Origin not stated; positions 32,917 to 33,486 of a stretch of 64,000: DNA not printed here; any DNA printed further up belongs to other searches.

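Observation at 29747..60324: Shared Cys-rich dockerin-like module on four unrelated secreted enzymes: candidate surface scaffolding or sorting system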

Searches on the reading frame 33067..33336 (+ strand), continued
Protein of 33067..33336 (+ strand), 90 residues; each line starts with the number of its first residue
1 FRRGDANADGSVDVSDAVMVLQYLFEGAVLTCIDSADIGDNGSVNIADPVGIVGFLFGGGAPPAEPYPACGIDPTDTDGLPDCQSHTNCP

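Call 45: find_encoding_contigs(protein=P0180, flank=10000, max_places=3)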
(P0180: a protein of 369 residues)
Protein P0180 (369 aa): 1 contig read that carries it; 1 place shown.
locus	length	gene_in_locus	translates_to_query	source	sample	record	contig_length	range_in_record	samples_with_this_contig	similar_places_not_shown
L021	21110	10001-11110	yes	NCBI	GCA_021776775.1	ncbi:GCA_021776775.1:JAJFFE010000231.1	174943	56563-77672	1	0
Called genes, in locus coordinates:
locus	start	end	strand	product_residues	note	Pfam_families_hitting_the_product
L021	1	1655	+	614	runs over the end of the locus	PF00989:PAS (weak), PF08448:PAS_4, PF13426:PAS_9, PF00512:HisKA, PF02518:HATPase_c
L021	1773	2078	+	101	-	-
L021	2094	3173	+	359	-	PF25919:BSH_CusB (faint), PF25973:BSH_CzcB (weak)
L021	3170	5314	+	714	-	-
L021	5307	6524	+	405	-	PF07517:SecA_DEAD, PF00270:DEAD (weak), PF01043:SecA_PP_bind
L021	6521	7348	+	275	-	PF07517:SecA_DEAD (weak), PF21090:P-loop_SecA, PF00271:Helicase_C (weak), PF21090:P-loop_SecA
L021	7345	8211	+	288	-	PF25919:BSH_CusB (faint), PF25917:BSH_RND (weak), PF25973:BSH_CzcB, PF25954:Beta-barrel_RND_2 (weak)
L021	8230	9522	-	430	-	-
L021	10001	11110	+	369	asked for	PF00404:Dockerin_1 (weak)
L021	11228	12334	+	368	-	-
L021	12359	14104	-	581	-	PF03572:Peptidase_S41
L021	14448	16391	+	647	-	PF00989:PAS (faint), PF08448:PAS_4, PF13426:PAS_9 (faint), PF08447:PAS_3, PF00512:HisKA (weak), PF02518:HATPase_c, PF00072:Response_reg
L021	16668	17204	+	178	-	-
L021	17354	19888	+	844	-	PF10092:DUF2330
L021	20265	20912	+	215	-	PF02810:SEC-C (weak)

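Call 46: find_encoding_contigs(protein=P0276, flank=10000, max_places=3)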
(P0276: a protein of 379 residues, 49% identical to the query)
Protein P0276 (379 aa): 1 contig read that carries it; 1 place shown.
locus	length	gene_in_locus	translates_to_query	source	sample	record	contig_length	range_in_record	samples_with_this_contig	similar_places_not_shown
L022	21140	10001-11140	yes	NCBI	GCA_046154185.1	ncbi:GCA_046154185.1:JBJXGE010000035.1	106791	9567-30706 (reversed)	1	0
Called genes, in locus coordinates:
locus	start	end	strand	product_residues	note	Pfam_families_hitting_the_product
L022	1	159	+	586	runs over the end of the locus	-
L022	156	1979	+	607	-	-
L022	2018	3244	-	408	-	PF13173:AAA_14, PF13635:DUF4143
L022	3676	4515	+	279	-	-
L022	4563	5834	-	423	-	PF00005:ABC_tran, PF14524:Wzt_C (faint)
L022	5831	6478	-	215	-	PF25087:GMPPB_C (faint), PF00132:Hexapep (weak)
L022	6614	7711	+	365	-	PF01041:DegT_DnrJ_EryC1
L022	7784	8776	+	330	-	PF01370:Epimerase, PF04321:RmlD_sub_bind, PF16363:GDP_Man_Dehyd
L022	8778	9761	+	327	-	PF00535:Glycos_transf_2, PF10111:Glyco_tranf_2_2 (faint)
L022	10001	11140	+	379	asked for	PF00404:Dockerin_1 (weak)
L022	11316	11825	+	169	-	-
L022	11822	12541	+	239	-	-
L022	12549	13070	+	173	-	-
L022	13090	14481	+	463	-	-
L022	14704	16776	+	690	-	PF20308:TPR-S (weak)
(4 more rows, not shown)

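Call 49: predict_structure(alignment_id=A3)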
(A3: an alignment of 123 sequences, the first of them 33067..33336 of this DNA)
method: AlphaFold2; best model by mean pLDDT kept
length: 90 residues; sequences in the alignment: 123
mean_pLDDT: 93.7   pTM: 0.84
mean pLDDT of the five models: 93.7, 92.4, 91.8, 91.7, 90.9
residues with pLDDT >= 90: 73; 70-90: 17; 50-70: 0; < 50: 0
segments of 3 or more residues with pLDDT < 50: none
pLDDT, mean of each block of 10 residues (from residue 1): 96 98 97 95 97 98 96 84 84
secondary structure, 60 per line:
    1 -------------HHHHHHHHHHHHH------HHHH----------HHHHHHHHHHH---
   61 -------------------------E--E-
elements in order: H14-26 H33-36 H47-57

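Call 52: fold_search(model_id=the predicted structure, library=pdb)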
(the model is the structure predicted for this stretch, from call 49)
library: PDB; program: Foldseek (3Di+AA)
matches with E <= 10: 26; with E <= 0.001: 0
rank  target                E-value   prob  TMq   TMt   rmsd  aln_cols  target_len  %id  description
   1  4uyq_B                2.1e-02  1.00  0.62  0.75   1.8        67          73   27  High resolution structure of the third cohesin ScaC in complex with the ScaB dockerin with a mutation in the C-termina (released 2015-04-15)
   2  5m2o_B                3.5e-02  1.00  0.60  0.71   2.2        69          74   30  R. flavefaciens' third ScaB cohesin in complex with a group 1 dockerin (released 2017-07-05)
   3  8x39_A                3.7e-02  1.00  0.63  0.43   4.6        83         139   20  Crystal structure of cellulosomal double-dockerin module of Clo1313_0689 from Clostridium thermocellum (released 2024-04-03)
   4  5m2s_B                4.8e-02  1.00  0.57  0.65   2.1        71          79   31  R. flavefaciens' third ScaB cohesin in complex with a group 1 dockerin (released 2017-07-05)
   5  8x39_B                5.4e-02  0.99  0.63  0.44   5.1        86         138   21  Crystal structure of cellulosomal double-dockerin module of Clo1313_0689 from Clostridium thermocellum (released 2024-04-03)
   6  4uyp_B                5.8e-02  1.00  0.60  0.73   1.5        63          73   30  High resolution structure of the third cohesin ScaC in complex with the ScaB dockerin with a mutation in the N-termina (released 2015-04-15)
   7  5nrk_B                6.2e-02  1.00  0.62  0.80   1.7        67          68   21  Crystal structure of the sixth cohesin from Acetivibrio cellulolyticus' scaffoldin B in complex with Cel5 dockerin S15 (released 2018-01-31)
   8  2mte_MODEL_1_A        7.0e-02  1.00  0.56  0.71   1.5        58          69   29  Solution structure of Doc48S (released 2014-10-15)
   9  8x3a_MODEL_1_A        7.0e-02  1.00  0.55  0.34   1.8        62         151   21  Solution NMR structure of cellulosomal double-dockerin module of Clo1313_0689 from Clostridium thermocellum (released 2024-04-03)
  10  2ccl_B                1.1e-01  1.00  0.57  0.80   1.7        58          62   31  THE S45A, T46A MUTANT OF THE TYPE I COHESIN-DOCKERIN COMPLEX FROM THE CELLULOSOME OF CLOSTRIDIUM THERMOCELLUM (released 2007-02-13)
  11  4fl4_G                1.6e-01  1.00  0.64  0.83   1.5        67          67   24  Scaffoldin conformation and dynamics revealed by a ternary complex from the Clostridium thermocellum cellulosome (released 2012-06-27)
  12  5nrk_D                2.2e-01  0.99  0.60  0.77   1.9        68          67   22  Crystal structure of the sixth cohesin from Acetivibrio cellulolyticus' scaffoldin B in complex with Cel5 dockerin S15 (released 2018-01-31)
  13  6kgf_B                2.2e-01  0.98  0.53  0.75   1.4        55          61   34  Crystal structure of CaDoc0917(R16D)-CaCohA2 complex at pH 8.2 (released 2020-07-08)
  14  4fl4_A                2.7e-01  0.99  0.57  0.74   1.3        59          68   27  Scaffoldin conformation and dynamics revealed by a ternary complex from the Clostridium thermocellum cellulosome (released 2012-06-27)
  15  2vn5_D                2.7e-01  0.98  0.53  0.84   2.5        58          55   28  The Clostridium cellulolyticum dockerin displays a dual binding mode for its cohesin partner (released 2008-05-20)
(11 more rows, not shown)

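Call 58: search_protein_families(library=pfam, proteins=[P0326, P0319, P0318, P0306, P0361], max_evalue=0.01)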
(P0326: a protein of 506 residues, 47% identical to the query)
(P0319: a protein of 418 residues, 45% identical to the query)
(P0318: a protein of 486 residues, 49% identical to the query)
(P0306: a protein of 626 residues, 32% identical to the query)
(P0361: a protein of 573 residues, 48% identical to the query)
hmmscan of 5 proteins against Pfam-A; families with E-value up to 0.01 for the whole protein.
P0326 (506 aa): 1 family
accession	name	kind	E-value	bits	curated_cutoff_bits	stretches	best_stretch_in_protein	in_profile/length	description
PF00404.24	Dockerin_1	-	3.1e-07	30.9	22.9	1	29-78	2-52/57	Dockerin type I domain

P0319 (418 aa): 1 family
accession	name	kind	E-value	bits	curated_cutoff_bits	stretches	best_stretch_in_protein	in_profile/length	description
PF00404.24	Dockerin_1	-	0.00033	21.2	22.9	1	26-72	2-49/57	Dockerin type I domain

P0318 (486 aa): 2 families
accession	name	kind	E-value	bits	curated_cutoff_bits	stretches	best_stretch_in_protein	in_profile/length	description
PF06537.16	DHOR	-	2.1e-37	129.2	22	1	223-486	211-499/499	Di-haem oxidoreductase, putative peroxidase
PF13442.11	Cytochrome_CBB3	-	0.0061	17.3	27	0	363-417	4-53/68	Cytochrome C oxidase, cbb3-type, subunit III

P0306 (626 aa): 1 family
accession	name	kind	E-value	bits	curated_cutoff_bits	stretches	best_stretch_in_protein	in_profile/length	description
PF00082.27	Peptidase_S8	-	1.1e-33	117.2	21.8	1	131-380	2-288/288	Subtilase family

P0361 (573 aa): 4 families
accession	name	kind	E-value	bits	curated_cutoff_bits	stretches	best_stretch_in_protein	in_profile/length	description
PF13229.12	Beta_helix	-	1.2e-12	48.2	25.9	1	134-265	45-149/158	Right handed beta helix region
PF12708.12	Pect-lyase_RHGA_epim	-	9.4e-06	26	27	1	44-219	19-167/213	Rhamnogalacturonase A/epimerase, pectate lyase-like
PF17161.10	DUF5123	-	1.8e-05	26.3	35.1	1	362-459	1-111/113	Domain of unknown function (DUF5123)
PF02415.23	Chlam_PMP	-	0.00011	22.5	20.6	0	244-259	2-16/19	Chlamydia polymorphic membrane protein (Chlamydia_PMP) repeat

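Call 61: search_protein_families(library=ncbifam, proteins=[P0180, P0134, P0132, window:33067-33336:+], max_evalue=1)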
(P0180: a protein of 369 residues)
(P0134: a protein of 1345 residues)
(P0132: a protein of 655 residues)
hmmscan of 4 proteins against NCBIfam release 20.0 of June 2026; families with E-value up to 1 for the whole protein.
P0180 (369 aa): 3 families
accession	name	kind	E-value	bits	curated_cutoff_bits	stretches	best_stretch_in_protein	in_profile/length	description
NF049990.1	CellobisidaseCelK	equivalog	0.048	11.8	1700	1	28-79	826-875/889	cellulose 1,4-beta-cellobiosidase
NF041540.1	dockerin_GC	domain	0.35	11.3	29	1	285-331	10-56/67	GC-type dockerin domain-anchored protein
NF053806.1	lanmdlnLanM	equivalog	0.42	10.7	135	0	63-92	79-108/132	lanmodulin LanM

P0134 (1345 aa): 1 family
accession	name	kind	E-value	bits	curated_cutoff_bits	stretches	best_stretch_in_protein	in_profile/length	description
NF049990.1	CellobisidaseCelK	equivalog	0.00015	20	1700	1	18-80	821-882/889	cellulose 1,4-beta-cellobiosidase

P0132 (655 aa): 3 families
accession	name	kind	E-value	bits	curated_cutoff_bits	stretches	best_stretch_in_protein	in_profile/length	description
NF049990.1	CellobisidaseCelK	equivalog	6.3e-12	44.5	1700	3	20-74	824-877/889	cellulose 1,4-beta-cellobiosidase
NF045500.1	Omp28_seleno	equivalog_domain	1.2e-05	24.9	200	0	26-74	322-370/377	Omp28-related selenoprotein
NF041410.1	XopAW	subfamily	0.063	13.1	120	1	27-87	113-169/235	XopAW family type III secretion system calcium-binding effector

window:33067-33336:+ (90 aa): 2 families
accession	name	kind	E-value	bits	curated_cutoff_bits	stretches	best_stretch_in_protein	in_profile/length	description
NF049990.1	CellobisidaseCelK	equivalog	0.00057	18.2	1700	1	4-55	830-881/889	cellulose 1,4-beta-cellobiosidase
NF045500.1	Omp28_seleno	equivalog_domain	0.061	12.7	200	1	5-53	323-372/377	Omp28-related selenoprotein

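Call 64: predict_structure(alignment_id=A4)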
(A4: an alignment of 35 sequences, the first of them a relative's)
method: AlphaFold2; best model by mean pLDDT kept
length: 369 residues; sequences in the alignment: 35
mean_pLDDT: 91.0   pTM: 0.76
mean pLDDT of the five models: 91.0, 91.0, 91.0, 90.5, 90.4
residues with pLDDT >= 90: 290; 70-90: 51; 50-70: 18; < 50: 10
segments of 3 or more residues with pLDDT < 50: 1-8
pLDDT, mean of each block of 10 residues (from residue 1): 47 51 77 93 96 93 97 97 94 95 92 87 90 94 96 97 98 98 96 97 96 94 98 95 95 92 97 76 95 97 91 92 96 97 96 89 84
secondary structure, 60 per line:
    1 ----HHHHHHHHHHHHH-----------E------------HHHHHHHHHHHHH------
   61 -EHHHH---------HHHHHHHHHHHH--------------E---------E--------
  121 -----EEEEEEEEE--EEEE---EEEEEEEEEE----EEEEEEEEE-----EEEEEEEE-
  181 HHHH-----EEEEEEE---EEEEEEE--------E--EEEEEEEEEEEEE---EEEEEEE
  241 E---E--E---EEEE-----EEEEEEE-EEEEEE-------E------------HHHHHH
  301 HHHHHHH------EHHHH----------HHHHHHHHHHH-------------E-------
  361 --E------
elements in order: H5-17 H42-54 H63-66 H76-87 E126-134 E137-140 E144-153 E158-166 E172-179 H181-184 E190-196 E200-206 E218-230 E234-241 E252-255 E261-267 E269-274 H295-307 H315-318 H329-339

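Call 67: fold_search(model_id=the predicted structure, library=pdb)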
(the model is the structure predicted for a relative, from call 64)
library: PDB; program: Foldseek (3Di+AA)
matches with E <= 10: 1958; with E <= 0.001: 89
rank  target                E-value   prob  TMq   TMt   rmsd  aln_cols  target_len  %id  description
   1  6kgc_A                9.3e-11  1.00  0.34  0.81   2.6       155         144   15  Crystal structure of CaDoc0917(R49D)-CaCohA2 complex at pH 5.4 (released 2020-07-08)
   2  4dh2_C                4.4e-10  1.00  0.34  0.77   2.7       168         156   16  Crystal structure of Coh-OlpC(Cthe_0452)-Doc435(Cthe_0435) complex: A novel type I Cohesin-Dockerin complex from Clost (released 2012-11-28)
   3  6kgf_A                4.4e-10  1.00  0.32  0.77   3.3       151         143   14  Crystal structure of CaDoc0917(R16D)-CaCohA2 complex at pH 8.2 (released 2020-07-08)
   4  6kgd_A                5.9e-10  1.00  0.33  0.77   2.7       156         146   16  Crystal structure of CaDoc0917(R49D)-CaCohA2 complex at pH 8.0 (released 2020-07-08)
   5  5lxv_A                7.1e-10  1.00  0.31  0.62   4.9       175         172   15  Crystal structure of Ruminococcus flavefaciens scaffoldin C cohesin in complex with a dockerin from an uncharacterized (released 2016-10-19)
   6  5lxv_C                9.0e-10  1.00  0.32  0.63   4.9       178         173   16  Crystal structure of Ruminococcus flavefaciens scaffoldin C cohesin in complex with a dockerin from an uncharacterized (released 2016-10-19)
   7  6kgf_C                1.0e-09  1.00  0.33  0.79   2.6       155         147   15  Crystal structure of CaDoc0917(R16D)-CaCohA2 complex at pH 8.2 (released 2020-07-08)
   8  2xdh                  2.8e-09  1.00  0.31  0.79   2.6       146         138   17  Non-cellulosomal cohesin from the hyperthermophilic archaeon Archaeoglobus fulgidus (released 2010-05-26)
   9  1g1k_A                3.1e-09  1.00  0.34  0.82   2.5       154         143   18  COHESIN MODULE FROM THE CELLULOSOME OF CLOSTRIDIUM CELLULOLYTICUM (released 2000-11-22)
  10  4dh2_A                3.1e-09  1.00  0.35  0.77   2.7       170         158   16  Crystal structure of Coh-OlpC(Cthe_0452)-Doc435(Cthe_0435) complex: A novel type I Cohesin-Dockerin complex from Clost (released 2012-11-28)
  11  6kge_A                3.3e-09  1.00  0.33  0.81   2.4       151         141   14  Crystal structure of CaDoc0917(R16D)-CaCohA2 complex at pH 5.5 (released 2020-07-08)
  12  4fl4_C                4.0e-09  1.00  0.34  0.40   2.4       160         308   19  Scaffoldin conformation and dynamics revealed by a ternary complex from the Clostridium thermocellum cellulosome (released 2012-06-27)
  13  4ums                  4.2e-09  1.00  0.34  0.76   3.4       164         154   13  The crystal structure of the seventh ScaB type I cohesin from Pseudobacteroides cellulosolvens (released 2015-05-06)
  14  2vn6_A                5.1e-09  1.00  0.33  0.76   2.7       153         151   18  The Clostridium cellulolyticum dockerin displays a dual binding mode for its cohesin partner (released 2008-05-13)
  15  2vn5_C                5.7e-09  1.00  0.34  0.78   3.1       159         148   18  The Clostridium cellulolyticum dockerin displays a dual binding mode for its cohesin partner (released 2008-05-20)
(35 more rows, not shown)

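Call 69: find_encoding_contigs(protein=P0088, flank=10000, max_places=2)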
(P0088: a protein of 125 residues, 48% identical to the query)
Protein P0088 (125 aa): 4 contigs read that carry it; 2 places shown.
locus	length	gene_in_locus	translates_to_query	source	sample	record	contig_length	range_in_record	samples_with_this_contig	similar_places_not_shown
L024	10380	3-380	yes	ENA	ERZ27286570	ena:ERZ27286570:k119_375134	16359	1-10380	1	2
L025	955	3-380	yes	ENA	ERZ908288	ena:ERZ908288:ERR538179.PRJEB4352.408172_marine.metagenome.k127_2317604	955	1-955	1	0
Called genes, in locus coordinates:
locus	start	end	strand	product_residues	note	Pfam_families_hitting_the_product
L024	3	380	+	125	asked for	PF00404:Dockerin_1 (weak)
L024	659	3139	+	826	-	PF17892:Cadherin_5 (weak), PF17963:Big_9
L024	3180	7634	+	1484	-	PF17892:Cadherin_5, PF17963:Big_9, PF17803:Cadherin_4, PF17892:Cadherin_5, PF17963:Big_9, PF17803:Cadherin_4, PF17892:Cadherin_5, PF17963:Big_9, +16 more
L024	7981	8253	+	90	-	-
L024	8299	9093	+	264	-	-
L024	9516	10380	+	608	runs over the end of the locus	PF01839:FG-GAP (faint), PF13517:FG-GAP_3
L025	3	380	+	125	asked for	PF00404:Dockerin_1 (weak)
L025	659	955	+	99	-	?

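Call 70: find_encoding_contigs(protein=P0057, flank=10000, max_places=2)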
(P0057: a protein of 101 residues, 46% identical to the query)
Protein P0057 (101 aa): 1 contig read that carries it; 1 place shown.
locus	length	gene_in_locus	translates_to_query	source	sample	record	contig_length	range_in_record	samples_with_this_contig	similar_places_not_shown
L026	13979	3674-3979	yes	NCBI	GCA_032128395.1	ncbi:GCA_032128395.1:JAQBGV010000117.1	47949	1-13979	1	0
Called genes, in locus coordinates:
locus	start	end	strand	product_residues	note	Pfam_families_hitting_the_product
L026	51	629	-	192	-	PF07638:Sigma70_ECF, PF08281:Sigma70_r4_2 (weak), PF04545:Sigma70_r4 (weak)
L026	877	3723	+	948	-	PF00082:Peptidase_S8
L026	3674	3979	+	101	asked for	-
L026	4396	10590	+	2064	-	PF11617:Cu-binding_MopE, PF20148:DUF6531, PF25023:TEN_YD-shell (faint), PF05593:RHS_repeat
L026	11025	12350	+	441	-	-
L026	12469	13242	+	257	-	-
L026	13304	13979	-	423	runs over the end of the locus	PF04966:OprB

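Call 71: find_encoding_contigs(protein=P0043, flank=10000, max_places=2)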
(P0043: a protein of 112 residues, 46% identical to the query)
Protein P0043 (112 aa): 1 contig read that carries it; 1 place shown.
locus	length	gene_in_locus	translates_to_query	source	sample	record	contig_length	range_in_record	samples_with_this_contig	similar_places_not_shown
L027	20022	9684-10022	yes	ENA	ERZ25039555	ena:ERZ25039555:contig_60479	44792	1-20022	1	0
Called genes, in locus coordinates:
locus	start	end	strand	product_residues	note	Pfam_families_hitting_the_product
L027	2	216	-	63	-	?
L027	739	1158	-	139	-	PF02837:Glyco_hydro_2_N, PF22666:Glyco_hydro_2_N2 (weak)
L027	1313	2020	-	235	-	-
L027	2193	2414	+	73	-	-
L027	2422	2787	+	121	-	-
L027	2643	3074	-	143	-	-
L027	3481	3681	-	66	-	PF05402:PqqD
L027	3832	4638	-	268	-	PF02563:Poly_export, PF22461:SLBB_2, PF10531:SLBB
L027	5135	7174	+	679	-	PF00953:Glycos_transf_4, PF00990:GGDEF (weak)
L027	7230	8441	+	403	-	PF13692:Glyco_trans_1_4, PF13524:Glyco_trans_1_2 (weak)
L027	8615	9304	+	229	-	-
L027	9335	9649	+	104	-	-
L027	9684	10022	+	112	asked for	-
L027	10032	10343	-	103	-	-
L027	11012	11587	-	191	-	PF01571:GCV_T, PF08669:GCV_T_C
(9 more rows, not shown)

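Call 72: find_encoding_contigs(protein=P0108, flank=10000, max_places=2)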
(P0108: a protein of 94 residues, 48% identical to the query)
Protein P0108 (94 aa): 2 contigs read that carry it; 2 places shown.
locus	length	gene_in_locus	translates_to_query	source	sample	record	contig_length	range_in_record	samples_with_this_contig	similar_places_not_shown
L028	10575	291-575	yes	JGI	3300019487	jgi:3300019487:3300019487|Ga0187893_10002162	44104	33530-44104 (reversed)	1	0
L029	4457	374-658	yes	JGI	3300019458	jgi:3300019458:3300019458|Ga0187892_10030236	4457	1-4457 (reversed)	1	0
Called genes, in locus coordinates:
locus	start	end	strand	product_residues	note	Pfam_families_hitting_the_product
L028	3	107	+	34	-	?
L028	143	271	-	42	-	-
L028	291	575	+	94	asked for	-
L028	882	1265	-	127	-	-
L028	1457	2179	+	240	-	-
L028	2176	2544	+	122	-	-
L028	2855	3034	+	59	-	-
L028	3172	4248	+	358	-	PF08240:ADH_N, PF00107:ADH_zinc_N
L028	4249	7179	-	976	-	PF00754:F5_F8_type_C (weak), PF22633:F5_F8_type_C_2, PF00754:F5_F8_type_C (weak), PF22633:F5_F8_type_C_2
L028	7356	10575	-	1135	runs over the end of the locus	PF07690:MFS_1 (weak), PF13428:TPR_14 (faint), PF01564:Spermine_synth, PF00515:TPR_1 (faint), PF07719:TPR_2 (faint), PF13181:TPR_8 (faint), PF13432:TPR_16 (weak)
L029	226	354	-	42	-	-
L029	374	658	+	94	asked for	-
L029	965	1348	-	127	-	-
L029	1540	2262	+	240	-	-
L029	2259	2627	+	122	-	-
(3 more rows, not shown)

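Call 80: find_encoding_contigs(protein=P0132, flank=10000, max_places=2)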
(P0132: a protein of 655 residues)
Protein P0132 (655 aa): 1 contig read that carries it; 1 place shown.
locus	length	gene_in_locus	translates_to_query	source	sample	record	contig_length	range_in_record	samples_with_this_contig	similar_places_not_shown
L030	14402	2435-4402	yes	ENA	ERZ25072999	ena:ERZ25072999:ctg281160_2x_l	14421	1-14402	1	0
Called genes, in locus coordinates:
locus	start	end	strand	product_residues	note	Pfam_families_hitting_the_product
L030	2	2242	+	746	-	?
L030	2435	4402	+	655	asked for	PF00404:Dockerin_1 (faint)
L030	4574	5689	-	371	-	-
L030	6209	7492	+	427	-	-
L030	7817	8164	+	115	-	-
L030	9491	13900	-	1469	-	PF01011:PQQ (faint), PF13360:PQQ_2, PF13570:Beta-prop_ACSF4 (faint), PF13360:PQQ_2 (weak)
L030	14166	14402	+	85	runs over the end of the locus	?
